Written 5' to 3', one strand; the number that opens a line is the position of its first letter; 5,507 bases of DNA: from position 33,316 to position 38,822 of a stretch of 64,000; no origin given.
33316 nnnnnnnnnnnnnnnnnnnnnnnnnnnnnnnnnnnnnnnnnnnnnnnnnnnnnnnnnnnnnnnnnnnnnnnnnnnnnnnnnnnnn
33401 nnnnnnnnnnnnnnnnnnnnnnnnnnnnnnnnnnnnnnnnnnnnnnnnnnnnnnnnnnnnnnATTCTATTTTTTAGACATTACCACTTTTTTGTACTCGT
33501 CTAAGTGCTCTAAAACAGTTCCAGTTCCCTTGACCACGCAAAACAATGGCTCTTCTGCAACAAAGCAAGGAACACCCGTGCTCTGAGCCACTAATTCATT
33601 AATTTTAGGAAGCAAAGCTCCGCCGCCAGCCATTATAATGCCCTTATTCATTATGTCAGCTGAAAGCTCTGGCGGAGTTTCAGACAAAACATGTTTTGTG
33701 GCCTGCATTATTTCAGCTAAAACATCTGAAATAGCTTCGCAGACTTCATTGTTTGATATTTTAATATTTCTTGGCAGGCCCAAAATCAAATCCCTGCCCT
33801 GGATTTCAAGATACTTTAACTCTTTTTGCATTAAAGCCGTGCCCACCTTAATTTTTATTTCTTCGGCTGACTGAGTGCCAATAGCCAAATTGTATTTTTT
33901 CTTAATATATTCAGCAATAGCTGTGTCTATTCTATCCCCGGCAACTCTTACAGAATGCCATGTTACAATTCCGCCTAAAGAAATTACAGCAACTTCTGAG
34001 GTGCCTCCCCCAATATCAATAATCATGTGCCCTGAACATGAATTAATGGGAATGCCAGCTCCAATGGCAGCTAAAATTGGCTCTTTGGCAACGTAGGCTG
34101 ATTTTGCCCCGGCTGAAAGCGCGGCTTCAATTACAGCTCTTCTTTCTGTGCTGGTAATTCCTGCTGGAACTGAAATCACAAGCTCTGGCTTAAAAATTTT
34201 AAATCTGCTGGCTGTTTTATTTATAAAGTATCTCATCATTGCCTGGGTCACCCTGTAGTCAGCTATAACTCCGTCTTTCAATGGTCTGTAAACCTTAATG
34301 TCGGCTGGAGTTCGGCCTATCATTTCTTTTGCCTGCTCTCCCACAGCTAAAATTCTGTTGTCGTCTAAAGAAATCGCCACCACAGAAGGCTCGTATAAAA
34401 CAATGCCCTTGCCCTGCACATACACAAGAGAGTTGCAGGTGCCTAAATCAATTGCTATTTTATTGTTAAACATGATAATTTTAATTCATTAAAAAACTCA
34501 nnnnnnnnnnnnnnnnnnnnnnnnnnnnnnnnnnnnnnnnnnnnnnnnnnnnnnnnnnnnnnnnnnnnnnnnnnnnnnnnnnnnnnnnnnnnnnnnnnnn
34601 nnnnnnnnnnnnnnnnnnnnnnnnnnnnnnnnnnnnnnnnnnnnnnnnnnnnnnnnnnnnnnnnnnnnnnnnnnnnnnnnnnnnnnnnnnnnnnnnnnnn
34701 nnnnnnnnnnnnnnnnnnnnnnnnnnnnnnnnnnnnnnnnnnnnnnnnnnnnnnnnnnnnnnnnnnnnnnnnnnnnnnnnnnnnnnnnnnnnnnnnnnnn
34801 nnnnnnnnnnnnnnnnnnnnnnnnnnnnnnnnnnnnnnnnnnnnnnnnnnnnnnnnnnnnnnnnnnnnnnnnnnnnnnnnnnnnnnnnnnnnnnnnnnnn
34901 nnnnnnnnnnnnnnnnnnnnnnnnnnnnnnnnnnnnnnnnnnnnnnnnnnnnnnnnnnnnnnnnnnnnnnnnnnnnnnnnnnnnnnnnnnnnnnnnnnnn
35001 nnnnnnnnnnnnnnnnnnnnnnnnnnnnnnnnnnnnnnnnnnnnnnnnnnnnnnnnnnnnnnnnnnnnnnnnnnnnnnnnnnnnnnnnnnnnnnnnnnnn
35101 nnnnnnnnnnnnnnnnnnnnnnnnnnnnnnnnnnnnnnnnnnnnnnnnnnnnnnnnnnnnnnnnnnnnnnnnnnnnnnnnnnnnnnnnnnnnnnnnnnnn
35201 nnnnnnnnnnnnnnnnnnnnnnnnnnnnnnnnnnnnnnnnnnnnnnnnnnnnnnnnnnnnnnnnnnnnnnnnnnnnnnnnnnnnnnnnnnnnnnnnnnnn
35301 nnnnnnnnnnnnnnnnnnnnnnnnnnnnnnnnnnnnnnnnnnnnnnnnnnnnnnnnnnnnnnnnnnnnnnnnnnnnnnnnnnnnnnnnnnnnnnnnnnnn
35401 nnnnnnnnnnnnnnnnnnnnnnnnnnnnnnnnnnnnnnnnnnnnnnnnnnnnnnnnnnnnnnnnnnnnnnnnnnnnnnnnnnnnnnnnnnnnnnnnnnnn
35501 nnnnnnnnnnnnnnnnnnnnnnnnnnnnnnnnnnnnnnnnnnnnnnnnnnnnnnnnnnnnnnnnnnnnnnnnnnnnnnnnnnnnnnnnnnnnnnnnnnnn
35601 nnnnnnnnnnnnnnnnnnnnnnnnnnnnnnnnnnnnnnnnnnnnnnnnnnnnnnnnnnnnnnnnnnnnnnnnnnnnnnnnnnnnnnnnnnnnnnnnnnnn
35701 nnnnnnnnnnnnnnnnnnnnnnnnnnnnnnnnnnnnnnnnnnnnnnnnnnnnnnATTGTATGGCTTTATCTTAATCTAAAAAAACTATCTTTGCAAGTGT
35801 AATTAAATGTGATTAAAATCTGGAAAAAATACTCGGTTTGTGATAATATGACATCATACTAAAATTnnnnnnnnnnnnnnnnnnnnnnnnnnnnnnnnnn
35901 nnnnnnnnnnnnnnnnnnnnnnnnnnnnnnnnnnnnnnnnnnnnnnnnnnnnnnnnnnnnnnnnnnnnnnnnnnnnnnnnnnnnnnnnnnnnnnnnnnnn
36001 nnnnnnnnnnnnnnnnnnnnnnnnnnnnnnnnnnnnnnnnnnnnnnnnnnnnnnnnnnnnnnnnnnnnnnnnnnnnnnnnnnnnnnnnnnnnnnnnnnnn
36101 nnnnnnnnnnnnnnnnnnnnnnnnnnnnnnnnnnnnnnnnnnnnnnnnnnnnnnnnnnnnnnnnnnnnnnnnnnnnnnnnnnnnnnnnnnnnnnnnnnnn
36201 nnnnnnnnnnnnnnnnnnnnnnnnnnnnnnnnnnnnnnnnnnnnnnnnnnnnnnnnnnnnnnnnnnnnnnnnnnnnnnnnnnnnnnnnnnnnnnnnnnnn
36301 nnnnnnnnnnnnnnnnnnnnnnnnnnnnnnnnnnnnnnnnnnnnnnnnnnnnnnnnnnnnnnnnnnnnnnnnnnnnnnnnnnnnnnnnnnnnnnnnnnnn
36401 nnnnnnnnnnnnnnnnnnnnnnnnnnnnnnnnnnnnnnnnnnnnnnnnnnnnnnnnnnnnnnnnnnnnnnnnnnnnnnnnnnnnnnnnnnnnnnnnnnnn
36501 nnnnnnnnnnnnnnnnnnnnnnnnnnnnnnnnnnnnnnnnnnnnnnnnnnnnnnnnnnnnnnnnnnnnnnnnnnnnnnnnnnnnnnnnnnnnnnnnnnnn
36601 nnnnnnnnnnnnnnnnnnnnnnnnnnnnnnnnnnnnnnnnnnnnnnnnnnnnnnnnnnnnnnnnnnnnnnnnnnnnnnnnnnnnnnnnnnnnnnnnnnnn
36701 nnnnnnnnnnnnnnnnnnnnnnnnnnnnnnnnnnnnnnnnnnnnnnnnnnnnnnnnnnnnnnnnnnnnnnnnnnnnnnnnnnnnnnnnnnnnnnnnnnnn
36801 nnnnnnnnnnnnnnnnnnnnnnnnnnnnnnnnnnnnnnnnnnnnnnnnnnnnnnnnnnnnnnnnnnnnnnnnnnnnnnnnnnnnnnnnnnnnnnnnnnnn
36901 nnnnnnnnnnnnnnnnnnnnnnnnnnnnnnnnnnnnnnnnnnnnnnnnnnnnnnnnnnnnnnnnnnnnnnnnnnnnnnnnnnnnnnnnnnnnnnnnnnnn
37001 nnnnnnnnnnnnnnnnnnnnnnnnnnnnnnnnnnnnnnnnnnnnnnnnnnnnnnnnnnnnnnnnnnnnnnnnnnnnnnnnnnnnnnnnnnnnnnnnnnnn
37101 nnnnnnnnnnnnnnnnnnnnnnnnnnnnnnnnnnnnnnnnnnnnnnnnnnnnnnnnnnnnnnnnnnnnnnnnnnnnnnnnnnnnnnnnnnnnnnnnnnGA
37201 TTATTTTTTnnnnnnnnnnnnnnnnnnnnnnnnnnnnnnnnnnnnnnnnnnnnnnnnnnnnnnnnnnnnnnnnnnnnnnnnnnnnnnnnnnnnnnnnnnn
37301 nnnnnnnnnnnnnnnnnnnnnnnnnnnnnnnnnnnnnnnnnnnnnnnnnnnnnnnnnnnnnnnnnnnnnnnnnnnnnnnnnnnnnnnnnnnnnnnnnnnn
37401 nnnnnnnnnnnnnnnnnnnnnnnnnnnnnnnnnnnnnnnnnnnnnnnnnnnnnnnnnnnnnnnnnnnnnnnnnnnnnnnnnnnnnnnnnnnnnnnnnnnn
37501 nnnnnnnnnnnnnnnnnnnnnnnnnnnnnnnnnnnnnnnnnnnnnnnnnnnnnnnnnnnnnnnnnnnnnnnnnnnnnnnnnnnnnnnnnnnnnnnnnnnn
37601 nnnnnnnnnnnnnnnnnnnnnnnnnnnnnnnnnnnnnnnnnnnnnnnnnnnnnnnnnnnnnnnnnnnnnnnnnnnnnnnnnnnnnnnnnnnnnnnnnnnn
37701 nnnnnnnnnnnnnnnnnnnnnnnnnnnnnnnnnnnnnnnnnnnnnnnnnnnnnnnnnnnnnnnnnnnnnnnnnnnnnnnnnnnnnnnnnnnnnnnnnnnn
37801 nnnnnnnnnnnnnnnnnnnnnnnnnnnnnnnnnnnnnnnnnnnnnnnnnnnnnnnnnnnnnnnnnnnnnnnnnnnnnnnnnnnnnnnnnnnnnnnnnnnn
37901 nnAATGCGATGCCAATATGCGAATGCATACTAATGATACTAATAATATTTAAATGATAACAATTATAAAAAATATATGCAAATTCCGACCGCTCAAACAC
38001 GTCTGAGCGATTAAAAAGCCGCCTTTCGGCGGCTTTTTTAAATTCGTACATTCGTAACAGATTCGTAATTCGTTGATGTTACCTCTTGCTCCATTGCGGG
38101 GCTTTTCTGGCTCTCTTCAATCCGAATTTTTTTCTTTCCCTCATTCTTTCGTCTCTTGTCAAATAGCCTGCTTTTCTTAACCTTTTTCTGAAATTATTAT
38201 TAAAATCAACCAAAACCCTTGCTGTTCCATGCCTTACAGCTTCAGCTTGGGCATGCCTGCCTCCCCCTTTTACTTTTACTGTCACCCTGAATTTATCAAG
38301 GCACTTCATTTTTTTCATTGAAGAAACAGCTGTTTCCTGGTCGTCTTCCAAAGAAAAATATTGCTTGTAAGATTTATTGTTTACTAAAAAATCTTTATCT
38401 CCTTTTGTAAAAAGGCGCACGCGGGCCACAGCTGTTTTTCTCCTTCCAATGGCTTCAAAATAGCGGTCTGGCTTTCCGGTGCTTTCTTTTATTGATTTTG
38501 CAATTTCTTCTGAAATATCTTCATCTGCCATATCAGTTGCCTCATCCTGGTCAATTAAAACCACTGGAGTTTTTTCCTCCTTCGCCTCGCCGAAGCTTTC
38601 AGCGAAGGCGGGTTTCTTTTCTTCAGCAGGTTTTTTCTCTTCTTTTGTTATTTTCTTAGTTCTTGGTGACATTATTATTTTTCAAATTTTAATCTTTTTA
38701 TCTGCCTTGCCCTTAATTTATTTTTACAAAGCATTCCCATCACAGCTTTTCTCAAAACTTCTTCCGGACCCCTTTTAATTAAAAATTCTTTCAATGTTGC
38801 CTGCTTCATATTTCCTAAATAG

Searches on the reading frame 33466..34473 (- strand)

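Call 37: search_protein_families(library=pfam, proteins=[window:33466-34473:-], max_evalue=0.1)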
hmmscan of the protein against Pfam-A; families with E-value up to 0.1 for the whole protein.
window:33466-34473:- (335 aa): 8 families
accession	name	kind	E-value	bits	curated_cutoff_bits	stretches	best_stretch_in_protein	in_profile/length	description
PF06723.19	MreB_Mbl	-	1.3e-135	451.9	27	1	4-328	2-326/327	MreB/Mbl protein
PF00012.26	HSP70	-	4.1e-13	48.9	20.6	1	97-300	135-351/599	Hsp70 protein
PF14450.12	FtsA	-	9.6e-12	45.8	31.8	1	151-307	2-111/127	Cell division protein FtsA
PF00022.25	Actin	-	1.4e-11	44.1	27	1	26-193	28-190/410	Actin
PF06277.17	EutA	-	0.00015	21.2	27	1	131-222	124-219/475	Ethanolamine utilisation protein EutA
PF11104.14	PilM_2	-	0.0065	15.9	27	0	278-308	277-307/340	Type IV pilus assembly protein PilM;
PF21523.3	ParM_N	-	0.016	15.7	27.4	0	238-316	79-155/159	Plasmid segregation protein ParM, C-terminal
PF08841.16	DDR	-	0.078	12.4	24.6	0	125-207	111-188/328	Diol dehydratase reactivase ATPase-like domain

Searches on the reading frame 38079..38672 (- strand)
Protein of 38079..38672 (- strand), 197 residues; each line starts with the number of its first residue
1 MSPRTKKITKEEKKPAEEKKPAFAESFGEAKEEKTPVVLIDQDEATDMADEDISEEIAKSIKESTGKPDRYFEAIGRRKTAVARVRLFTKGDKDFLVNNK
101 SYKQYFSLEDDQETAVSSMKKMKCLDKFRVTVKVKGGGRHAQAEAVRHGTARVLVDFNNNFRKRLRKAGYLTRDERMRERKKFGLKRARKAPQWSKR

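Call 80: search_protein_families(library=pfam, proteins=[window:38079-38672:-], max_evalue=0.001)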
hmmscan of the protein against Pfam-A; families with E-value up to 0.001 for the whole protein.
window:38079-38672:- (197 aa): 1 family
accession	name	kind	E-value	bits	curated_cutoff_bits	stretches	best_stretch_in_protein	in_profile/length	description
PF00380.25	Ribosomal_S9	-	1.3e-38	132.6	22.5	1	76-197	1-121/121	Ribosomal protein S9/S16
